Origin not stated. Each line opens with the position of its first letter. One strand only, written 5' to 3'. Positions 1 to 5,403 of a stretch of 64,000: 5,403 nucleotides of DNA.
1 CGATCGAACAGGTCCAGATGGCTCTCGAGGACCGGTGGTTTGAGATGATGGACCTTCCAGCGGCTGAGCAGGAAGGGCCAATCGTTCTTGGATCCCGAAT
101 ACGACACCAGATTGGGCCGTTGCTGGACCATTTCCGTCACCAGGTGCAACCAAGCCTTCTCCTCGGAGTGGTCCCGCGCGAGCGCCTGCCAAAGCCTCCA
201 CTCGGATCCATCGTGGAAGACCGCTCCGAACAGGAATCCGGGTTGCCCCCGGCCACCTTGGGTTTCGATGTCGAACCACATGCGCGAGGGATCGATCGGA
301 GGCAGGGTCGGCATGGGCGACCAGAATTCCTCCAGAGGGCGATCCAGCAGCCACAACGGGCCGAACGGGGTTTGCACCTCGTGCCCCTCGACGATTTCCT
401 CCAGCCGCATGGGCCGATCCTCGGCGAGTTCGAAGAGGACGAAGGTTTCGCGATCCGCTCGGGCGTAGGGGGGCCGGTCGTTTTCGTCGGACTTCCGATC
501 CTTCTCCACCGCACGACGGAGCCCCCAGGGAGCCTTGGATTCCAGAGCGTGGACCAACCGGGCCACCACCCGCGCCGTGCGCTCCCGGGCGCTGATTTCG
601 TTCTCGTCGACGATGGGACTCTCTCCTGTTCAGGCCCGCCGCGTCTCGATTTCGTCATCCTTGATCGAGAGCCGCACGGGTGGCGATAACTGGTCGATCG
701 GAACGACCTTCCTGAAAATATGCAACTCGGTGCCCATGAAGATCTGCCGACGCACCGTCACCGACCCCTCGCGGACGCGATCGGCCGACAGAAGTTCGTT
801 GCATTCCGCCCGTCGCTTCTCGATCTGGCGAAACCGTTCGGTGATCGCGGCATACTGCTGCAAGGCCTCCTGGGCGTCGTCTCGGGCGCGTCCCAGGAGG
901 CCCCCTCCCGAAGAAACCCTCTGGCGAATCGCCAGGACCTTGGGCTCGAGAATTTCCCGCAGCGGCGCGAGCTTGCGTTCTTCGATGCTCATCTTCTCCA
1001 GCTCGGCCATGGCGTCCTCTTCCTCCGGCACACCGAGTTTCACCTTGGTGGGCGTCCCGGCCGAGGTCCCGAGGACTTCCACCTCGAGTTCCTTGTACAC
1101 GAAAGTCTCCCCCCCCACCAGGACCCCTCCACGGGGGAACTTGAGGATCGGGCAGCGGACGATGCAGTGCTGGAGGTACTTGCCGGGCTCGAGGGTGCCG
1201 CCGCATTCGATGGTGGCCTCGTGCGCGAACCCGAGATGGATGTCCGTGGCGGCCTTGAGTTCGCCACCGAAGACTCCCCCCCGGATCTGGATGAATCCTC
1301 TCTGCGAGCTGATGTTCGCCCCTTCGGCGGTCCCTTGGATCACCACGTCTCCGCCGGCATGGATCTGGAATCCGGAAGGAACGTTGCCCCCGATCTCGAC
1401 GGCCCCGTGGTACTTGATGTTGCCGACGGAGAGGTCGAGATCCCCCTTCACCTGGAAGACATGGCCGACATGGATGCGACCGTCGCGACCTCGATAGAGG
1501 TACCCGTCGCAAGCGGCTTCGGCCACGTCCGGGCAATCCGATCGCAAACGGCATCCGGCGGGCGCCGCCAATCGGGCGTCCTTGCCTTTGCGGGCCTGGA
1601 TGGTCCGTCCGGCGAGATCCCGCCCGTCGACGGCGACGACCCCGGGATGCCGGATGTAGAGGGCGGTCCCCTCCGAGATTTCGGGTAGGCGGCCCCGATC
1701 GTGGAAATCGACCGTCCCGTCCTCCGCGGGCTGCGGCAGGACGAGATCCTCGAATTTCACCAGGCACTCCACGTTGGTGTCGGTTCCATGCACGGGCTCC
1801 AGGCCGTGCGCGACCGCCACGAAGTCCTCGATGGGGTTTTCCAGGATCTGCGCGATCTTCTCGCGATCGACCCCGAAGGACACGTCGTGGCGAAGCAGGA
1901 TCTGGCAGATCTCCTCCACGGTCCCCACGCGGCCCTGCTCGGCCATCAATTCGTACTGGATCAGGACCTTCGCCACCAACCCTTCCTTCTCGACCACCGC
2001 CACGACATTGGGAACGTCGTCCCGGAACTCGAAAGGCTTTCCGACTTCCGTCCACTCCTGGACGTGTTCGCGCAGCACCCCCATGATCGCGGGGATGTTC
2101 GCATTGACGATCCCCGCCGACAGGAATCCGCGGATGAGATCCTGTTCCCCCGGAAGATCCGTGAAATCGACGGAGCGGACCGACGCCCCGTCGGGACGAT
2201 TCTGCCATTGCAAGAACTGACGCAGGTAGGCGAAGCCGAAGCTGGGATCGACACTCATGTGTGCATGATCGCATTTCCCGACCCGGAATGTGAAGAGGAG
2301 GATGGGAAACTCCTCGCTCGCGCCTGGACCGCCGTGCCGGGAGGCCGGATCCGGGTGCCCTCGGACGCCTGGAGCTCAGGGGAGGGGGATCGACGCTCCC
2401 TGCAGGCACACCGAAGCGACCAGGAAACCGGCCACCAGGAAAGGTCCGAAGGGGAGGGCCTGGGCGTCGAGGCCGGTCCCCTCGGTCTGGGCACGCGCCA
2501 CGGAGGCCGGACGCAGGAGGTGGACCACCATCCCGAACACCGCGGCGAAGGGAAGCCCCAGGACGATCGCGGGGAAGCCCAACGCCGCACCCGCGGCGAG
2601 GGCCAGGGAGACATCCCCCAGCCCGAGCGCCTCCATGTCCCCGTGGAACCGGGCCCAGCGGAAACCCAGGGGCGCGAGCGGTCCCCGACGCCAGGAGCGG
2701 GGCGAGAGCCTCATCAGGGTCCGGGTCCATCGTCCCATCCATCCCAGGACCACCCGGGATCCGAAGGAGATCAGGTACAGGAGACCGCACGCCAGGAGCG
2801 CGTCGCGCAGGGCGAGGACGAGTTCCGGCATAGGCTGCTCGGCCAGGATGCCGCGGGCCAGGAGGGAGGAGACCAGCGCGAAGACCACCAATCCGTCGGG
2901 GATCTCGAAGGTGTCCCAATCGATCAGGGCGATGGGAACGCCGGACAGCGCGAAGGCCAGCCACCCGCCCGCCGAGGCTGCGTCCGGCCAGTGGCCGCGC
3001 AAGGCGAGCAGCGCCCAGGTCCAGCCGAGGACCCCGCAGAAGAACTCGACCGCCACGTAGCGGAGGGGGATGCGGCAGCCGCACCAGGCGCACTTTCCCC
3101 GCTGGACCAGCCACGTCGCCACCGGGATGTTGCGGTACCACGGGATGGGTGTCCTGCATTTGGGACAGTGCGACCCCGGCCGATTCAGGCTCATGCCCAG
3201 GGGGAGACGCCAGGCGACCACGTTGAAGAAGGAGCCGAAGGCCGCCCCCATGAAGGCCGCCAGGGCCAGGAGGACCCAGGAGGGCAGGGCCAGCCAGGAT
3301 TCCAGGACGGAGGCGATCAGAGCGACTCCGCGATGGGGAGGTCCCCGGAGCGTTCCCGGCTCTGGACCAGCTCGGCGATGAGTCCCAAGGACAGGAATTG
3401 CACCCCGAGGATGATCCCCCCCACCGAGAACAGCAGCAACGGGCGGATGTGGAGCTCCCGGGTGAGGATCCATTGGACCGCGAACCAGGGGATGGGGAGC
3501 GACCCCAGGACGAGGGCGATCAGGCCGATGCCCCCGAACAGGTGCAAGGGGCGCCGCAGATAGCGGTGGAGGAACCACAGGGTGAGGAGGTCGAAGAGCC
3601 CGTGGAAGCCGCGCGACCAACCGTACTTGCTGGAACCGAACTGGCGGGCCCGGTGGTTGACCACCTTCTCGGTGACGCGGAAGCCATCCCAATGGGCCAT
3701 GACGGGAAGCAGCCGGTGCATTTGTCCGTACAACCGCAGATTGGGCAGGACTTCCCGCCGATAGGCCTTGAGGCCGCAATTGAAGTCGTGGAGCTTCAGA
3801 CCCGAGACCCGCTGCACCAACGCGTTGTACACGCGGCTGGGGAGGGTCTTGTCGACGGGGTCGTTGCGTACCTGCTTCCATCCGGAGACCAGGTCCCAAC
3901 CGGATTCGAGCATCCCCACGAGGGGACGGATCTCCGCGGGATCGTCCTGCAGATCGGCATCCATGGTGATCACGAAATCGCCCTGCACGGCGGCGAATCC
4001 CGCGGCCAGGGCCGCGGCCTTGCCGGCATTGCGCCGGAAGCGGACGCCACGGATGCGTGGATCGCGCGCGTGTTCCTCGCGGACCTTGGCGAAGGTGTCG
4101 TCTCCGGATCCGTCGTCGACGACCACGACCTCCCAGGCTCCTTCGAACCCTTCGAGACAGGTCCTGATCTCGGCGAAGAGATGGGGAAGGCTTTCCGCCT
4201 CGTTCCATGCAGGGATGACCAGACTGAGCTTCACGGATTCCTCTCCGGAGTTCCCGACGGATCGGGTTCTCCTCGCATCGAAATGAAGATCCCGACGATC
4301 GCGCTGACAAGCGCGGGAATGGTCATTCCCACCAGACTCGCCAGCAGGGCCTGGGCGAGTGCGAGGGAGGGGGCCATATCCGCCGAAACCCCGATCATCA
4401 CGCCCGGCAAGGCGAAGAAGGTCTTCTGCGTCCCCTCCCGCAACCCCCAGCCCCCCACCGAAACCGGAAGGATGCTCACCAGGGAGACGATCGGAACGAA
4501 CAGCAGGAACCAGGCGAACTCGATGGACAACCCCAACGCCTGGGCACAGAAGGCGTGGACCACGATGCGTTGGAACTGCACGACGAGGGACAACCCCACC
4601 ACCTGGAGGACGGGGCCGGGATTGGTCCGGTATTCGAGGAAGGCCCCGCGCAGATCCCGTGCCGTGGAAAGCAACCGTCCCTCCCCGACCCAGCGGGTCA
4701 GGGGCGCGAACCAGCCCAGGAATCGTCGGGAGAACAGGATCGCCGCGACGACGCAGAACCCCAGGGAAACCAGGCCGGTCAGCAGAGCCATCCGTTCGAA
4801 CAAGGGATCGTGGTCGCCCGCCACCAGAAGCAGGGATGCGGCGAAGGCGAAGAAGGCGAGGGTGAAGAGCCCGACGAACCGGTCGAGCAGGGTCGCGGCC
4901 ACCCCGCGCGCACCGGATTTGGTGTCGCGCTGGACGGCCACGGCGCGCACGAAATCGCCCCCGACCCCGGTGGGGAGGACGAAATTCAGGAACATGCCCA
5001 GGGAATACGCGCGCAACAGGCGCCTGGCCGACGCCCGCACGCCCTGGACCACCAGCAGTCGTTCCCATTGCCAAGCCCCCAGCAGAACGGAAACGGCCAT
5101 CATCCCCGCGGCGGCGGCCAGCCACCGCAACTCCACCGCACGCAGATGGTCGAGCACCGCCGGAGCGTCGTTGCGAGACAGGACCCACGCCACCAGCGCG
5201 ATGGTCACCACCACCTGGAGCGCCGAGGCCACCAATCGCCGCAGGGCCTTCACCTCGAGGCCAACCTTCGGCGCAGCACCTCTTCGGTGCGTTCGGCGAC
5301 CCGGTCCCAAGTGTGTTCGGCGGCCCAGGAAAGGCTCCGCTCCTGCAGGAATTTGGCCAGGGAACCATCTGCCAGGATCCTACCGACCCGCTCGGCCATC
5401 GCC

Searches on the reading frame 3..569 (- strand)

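Call 17: search_protein_families(library=pfam, proteins=[window:3-569:-], max_evalue=0.0001)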
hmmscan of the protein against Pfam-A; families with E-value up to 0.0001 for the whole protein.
window:3-569:- (189 aa): 1 family
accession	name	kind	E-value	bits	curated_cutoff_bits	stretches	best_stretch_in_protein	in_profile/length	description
PF13482.12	RNase_H_2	-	1.2e-12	48.6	22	1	98-188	2-93/165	RNase_H superfamily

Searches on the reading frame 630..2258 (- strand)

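Call 17: search_protein_families(library=pfam, proteins=[window:630-2258:-], max_evalue=0.0001)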
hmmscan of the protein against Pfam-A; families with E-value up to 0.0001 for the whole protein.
window:630-2258:- (542 aa): 2 families
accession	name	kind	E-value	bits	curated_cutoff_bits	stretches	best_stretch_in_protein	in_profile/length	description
PF03961.19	FapA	-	4.7e-47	161.3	31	1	267-537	2-272/272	Flagellar Assembly Protein A beta solenoid domain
PF20250.3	FapA_N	-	7.5e-29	100.8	27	1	93-254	9-173/178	Flagellar Assembly Protein A N-terminal region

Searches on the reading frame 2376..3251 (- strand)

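Call 17: search_protein_families(library=pfam, proteins=[window:2376-3251:-], max_evalue=0.0001)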
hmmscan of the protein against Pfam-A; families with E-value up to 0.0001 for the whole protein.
window:2376-3251:- (291 aa): 2 families
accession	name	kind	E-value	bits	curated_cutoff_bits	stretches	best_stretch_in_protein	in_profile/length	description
PF06750.18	A24_N_bact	-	8.8e-28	96.7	23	1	1-78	2-79/84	Bacterial Peptidase A24 N-terminal domain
PF01478.23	Peptidase_A24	-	1e-09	39.2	26.5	1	105-243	8-102/104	Type IV leader peptidase family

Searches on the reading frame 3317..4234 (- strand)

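Call 17: search_protein_families(library=pfam, proteins=[window:3317-4234:-], max_evalue=0.0001)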
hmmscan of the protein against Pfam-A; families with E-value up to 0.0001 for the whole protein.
window:3317-4234:- (305 aa): 2 families
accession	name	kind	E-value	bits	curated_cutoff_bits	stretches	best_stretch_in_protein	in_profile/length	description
PF00535.33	Glycos_transf_2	-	4e-30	105.4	23.3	1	4-163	1-164/168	Glycosyl transferase family 2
PF13641.12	Glyco_tranf_2_3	-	3.9e-07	30.7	27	1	3-135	3-135/230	Glycosyltransferase like family 2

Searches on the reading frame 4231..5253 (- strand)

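Call 17: search_protein_families(library=pfam, proteins=[window:4231-5253:-], max_evalue=0.0001)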
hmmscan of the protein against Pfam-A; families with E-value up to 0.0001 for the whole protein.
window:4231-5253:- (340 aa): 1 family
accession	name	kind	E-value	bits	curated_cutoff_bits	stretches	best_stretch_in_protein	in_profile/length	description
PF03706.18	LPG_synthase_TM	-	2.5e-37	129.4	33.4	1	11-304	2-293/302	Lysylphosphatidylglycerol synthase TM region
